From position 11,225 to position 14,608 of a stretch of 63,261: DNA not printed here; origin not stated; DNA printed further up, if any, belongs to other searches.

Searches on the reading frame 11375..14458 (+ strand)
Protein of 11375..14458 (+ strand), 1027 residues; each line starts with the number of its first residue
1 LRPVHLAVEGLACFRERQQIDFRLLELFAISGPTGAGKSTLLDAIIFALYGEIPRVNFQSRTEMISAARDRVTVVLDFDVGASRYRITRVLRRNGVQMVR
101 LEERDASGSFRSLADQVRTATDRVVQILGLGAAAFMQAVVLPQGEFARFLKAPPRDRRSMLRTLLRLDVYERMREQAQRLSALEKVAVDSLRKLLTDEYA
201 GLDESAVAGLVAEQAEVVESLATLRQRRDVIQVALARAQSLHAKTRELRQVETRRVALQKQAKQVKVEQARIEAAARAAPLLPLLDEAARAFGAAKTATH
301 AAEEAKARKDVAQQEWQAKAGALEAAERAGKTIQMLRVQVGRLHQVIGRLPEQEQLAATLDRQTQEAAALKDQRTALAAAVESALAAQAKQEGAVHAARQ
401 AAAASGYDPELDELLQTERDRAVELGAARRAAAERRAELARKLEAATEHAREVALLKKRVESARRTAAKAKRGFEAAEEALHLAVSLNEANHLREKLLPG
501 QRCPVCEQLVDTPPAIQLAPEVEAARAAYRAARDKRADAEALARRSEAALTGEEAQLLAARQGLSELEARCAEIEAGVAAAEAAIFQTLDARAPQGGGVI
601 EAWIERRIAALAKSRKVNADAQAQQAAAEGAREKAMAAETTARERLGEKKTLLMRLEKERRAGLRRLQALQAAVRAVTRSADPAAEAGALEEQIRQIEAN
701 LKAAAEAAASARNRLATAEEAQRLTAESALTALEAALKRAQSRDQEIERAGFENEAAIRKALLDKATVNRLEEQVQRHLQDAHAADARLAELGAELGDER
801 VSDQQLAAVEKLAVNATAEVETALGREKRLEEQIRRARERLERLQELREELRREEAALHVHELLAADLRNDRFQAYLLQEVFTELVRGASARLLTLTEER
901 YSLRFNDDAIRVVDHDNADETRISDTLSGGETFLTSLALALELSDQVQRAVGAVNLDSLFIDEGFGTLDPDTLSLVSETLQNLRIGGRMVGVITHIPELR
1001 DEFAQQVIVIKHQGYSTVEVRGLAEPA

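Call 21: search_protein_families(library=pfam, proteins=[window:11375-14458:+], max_evalue=0.001)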
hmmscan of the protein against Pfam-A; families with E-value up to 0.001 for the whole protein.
window:11375-14458:+ (1027 aa): 5 families
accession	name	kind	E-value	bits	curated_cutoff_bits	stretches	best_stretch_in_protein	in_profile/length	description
PF13476.12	AAA_23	-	2.8e-17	64.4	27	1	6-180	2-176/201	AAA domain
PF13558.12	SbcC_Walker_B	-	2e-08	34.8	27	1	911-981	15-89/90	SbcC/RAD50-like, Walker B motif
PF02463.25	SMC_N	-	2.7e-08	34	40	1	6-1009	5-211/220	RecF/RecN/SMC N terminal domain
PF13555.12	AAA_29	-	4.3e-08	33.2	27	1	14-57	12-53/61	P-loop containing region of AAA domain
PF00005.33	ABC_tran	-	8e-05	23.7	25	0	25-80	11-69/137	ABC transporter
